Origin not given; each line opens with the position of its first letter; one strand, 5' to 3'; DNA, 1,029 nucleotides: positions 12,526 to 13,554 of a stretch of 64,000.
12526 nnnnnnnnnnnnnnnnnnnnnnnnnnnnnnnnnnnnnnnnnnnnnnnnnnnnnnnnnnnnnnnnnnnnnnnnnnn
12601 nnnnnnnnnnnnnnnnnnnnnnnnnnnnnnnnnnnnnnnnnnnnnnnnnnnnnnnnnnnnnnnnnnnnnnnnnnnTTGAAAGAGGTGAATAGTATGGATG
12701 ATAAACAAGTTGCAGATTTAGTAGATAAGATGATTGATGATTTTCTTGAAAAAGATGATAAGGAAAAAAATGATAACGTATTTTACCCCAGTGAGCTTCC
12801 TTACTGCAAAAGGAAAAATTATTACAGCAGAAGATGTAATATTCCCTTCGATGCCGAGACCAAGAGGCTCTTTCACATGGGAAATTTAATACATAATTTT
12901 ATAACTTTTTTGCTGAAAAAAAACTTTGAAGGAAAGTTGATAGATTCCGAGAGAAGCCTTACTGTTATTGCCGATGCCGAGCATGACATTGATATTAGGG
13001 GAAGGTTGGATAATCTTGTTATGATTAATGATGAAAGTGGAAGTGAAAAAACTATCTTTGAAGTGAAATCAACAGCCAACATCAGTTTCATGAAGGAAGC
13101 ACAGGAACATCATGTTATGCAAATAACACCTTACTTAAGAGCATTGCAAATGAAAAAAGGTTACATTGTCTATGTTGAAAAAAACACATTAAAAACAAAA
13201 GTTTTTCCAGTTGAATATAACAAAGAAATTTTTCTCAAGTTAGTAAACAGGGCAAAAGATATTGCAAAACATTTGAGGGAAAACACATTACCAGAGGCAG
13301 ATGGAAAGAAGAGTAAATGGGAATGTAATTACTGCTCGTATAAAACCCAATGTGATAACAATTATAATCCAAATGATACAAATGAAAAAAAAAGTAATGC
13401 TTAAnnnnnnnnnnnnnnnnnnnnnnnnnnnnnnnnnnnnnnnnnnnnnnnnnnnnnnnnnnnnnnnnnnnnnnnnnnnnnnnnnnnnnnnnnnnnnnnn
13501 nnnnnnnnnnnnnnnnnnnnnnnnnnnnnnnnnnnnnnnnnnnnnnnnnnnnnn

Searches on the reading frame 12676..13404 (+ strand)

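Call 10: search_protein_families(library=pfam, proteins=[window:12676-13404:+], max_evalue=0.01)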
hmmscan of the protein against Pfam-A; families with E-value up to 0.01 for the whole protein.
window:12676-13404:+ (242 aa): 4 families
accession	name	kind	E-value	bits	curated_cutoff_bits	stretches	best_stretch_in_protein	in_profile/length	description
PF12705.13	PDDEXK_1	-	6.1e-10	39.9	22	1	96-227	120-247/247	PD-(D/E)XK nuclease superfamily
PF01930.23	Cas_Cas4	-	1.1e-08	35.8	22.7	1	42-226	9-158/160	Domain of unknown function DUF83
PF08011.17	PDDEXK_9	-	0.00012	22.5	25.5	1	108-160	30-82/105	PD-(D/E)XK nuclease superfamily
PF13366.12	PDDEXK_3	-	0.0096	16.7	22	0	105-173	57-111/117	PD-(D/E)XK nuclease superfamily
